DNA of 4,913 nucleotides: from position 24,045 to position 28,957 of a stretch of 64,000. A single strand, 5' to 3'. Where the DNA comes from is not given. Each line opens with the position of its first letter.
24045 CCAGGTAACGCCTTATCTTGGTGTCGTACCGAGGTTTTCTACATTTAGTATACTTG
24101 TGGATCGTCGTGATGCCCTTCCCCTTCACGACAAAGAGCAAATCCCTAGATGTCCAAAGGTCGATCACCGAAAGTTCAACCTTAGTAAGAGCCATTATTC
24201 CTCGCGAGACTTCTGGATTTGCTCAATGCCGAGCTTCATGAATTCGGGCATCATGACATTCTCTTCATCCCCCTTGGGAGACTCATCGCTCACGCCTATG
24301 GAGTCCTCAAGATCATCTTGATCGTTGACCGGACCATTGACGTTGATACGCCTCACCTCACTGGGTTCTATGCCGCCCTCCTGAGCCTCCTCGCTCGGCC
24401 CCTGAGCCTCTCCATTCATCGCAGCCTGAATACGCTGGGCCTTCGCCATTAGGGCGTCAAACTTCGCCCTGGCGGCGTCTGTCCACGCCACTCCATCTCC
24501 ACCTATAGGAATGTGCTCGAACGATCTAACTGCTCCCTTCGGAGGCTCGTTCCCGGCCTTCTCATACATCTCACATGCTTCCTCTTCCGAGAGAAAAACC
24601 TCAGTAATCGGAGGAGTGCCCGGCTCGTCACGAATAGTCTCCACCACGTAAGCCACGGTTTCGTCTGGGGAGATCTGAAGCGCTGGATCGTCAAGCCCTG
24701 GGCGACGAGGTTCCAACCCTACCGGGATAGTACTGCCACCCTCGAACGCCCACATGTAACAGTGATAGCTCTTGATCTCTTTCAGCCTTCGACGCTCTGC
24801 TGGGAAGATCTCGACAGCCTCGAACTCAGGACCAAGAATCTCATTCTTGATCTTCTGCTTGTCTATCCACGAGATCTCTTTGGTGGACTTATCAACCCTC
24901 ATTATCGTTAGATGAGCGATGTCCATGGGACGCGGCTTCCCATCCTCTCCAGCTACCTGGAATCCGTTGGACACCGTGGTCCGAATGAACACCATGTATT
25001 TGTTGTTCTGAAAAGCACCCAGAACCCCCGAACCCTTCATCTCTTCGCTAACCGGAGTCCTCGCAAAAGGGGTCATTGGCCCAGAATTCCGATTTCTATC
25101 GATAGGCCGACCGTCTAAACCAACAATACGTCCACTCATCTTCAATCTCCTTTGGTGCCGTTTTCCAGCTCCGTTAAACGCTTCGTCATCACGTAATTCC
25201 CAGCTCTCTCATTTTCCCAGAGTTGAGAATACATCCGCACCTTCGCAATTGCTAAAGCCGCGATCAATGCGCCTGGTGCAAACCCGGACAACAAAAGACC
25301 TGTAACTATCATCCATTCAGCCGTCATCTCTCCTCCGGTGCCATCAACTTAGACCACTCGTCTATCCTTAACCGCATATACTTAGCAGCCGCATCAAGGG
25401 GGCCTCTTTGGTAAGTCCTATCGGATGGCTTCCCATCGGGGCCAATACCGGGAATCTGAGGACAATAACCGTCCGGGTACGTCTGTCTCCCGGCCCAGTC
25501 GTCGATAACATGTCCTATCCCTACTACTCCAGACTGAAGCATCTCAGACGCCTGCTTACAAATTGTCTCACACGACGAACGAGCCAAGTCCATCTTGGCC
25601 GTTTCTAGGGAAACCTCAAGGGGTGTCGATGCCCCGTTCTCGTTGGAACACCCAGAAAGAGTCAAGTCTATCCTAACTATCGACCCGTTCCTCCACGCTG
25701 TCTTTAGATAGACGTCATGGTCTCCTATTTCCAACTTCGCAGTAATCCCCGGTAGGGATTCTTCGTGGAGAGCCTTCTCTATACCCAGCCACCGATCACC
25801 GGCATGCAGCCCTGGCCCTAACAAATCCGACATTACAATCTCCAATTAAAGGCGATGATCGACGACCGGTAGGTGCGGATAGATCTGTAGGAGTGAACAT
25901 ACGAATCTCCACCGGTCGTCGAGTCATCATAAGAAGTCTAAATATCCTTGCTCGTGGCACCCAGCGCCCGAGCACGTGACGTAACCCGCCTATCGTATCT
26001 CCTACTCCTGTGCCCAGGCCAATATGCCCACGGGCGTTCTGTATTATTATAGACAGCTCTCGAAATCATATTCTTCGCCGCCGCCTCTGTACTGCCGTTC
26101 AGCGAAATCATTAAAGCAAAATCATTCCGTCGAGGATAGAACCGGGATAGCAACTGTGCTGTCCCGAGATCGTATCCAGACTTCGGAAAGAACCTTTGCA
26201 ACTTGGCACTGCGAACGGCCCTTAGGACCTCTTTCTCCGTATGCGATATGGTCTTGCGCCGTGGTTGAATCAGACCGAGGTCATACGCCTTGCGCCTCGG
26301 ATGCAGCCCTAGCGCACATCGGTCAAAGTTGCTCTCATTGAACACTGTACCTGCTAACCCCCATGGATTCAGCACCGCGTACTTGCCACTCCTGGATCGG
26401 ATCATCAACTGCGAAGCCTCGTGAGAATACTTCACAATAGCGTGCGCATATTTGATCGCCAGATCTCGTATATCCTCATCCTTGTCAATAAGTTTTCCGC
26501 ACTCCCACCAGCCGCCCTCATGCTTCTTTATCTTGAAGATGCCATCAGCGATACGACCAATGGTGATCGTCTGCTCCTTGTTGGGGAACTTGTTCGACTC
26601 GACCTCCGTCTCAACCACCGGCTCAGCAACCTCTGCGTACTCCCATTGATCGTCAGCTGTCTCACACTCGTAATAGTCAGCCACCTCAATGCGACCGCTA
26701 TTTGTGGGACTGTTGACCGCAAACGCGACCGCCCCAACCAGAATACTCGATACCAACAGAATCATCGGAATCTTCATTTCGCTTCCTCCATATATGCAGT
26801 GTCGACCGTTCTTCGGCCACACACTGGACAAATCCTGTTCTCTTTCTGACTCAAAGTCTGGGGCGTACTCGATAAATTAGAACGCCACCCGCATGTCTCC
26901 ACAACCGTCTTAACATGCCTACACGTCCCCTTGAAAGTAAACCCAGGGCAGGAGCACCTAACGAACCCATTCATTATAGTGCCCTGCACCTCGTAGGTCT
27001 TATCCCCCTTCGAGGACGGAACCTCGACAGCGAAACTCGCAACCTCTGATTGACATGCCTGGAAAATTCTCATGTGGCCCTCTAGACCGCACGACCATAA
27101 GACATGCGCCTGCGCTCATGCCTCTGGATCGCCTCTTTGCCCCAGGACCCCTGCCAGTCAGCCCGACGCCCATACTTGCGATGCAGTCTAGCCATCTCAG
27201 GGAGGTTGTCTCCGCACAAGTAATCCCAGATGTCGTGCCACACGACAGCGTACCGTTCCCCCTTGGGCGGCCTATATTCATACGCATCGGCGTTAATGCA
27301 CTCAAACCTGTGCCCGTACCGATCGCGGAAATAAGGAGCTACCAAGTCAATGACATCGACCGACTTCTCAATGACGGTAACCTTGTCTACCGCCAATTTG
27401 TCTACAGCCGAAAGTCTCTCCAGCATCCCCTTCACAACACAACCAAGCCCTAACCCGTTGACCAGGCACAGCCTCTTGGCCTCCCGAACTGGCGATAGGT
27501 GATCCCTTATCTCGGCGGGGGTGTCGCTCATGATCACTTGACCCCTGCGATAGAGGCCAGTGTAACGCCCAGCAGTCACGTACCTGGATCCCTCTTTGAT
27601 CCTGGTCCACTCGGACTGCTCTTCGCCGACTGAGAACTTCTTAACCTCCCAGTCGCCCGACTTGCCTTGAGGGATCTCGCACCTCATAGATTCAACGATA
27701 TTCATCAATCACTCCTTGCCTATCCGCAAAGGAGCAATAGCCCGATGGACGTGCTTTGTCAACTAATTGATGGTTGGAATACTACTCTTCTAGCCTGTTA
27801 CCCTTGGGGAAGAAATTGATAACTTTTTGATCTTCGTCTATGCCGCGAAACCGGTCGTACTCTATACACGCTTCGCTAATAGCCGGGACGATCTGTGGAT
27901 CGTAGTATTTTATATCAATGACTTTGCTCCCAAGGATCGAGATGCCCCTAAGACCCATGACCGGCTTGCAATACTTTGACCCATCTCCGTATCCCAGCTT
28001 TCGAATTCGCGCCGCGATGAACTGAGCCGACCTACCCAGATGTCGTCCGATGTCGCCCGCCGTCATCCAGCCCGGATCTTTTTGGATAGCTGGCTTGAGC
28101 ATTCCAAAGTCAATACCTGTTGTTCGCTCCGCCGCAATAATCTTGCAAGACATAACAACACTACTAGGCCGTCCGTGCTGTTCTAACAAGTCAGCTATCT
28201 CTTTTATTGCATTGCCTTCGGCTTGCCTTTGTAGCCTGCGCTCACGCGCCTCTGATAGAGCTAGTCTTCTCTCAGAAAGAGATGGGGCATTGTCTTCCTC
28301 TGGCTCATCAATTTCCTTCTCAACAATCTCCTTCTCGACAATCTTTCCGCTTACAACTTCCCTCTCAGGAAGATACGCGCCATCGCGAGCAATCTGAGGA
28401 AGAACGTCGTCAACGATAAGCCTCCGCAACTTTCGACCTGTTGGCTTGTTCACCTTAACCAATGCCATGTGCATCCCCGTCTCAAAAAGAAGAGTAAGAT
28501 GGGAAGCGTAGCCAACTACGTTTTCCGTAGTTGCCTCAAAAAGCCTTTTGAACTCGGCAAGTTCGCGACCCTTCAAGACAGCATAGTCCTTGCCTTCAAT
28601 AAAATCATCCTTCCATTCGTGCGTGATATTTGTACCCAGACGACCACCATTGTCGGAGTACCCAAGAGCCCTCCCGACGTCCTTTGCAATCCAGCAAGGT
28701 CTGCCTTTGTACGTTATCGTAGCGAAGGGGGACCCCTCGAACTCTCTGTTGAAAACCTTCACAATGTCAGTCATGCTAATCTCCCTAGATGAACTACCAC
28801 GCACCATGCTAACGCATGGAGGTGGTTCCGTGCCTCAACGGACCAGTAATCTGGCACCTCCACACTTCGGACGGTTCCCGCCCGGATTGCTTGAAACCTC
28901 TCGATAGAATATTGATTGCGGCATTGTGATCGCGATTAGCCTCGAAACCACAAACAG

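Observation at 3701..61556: Twelve copies of a 16-bp palindrome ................, almost all intercistronic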

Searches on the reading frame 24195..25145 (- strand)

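Call 33: search_protein_families(library=pfam, max_evalue=0.001, proteins=[window:24195-25145:-])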
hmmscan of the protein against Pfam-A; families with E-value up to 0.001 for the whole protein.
window:24195-25145:- (316 aa): 1 family
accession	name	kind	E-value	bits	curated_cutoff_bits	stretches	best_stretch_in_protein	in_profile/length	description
PF24746.1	DUF7694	-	6.8e-08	32.7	27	1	76-128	9-60/66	Domain of unknown function (DUF7694)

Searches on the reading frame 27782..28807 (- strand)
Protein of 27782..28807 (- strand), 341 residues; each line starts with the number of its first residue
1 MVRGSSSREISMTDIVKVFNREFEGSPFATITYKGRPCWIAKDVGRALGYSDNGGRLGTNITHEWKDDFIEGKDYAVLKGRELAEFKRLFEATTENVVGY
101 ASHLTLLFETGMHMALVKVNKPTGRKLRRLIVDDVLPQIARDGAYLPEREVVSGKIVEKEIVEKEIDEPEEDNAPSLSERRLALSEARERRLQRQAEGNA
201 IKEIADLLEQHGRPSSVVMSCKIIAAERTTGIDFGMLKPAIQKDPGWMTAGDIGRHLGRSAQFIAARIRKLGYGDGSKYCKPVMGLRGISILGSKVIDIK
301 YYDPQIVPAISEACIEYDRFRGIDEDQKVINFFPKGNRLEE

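Call 34: search_protein_families(library=pfam, max_evalue=0.001, proteins=[window:27782-28807:-])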
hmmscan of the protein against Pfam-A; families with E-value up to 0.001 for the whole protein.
window:27782-28807:- (341 aa): 1 family
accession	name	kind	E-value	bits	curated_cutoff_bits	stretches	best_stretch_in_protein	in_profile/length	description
PF02498.22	Bro-N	-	9.8e-05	23.3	25.6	1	29-137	3-96/96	BRO family, N-terminal domain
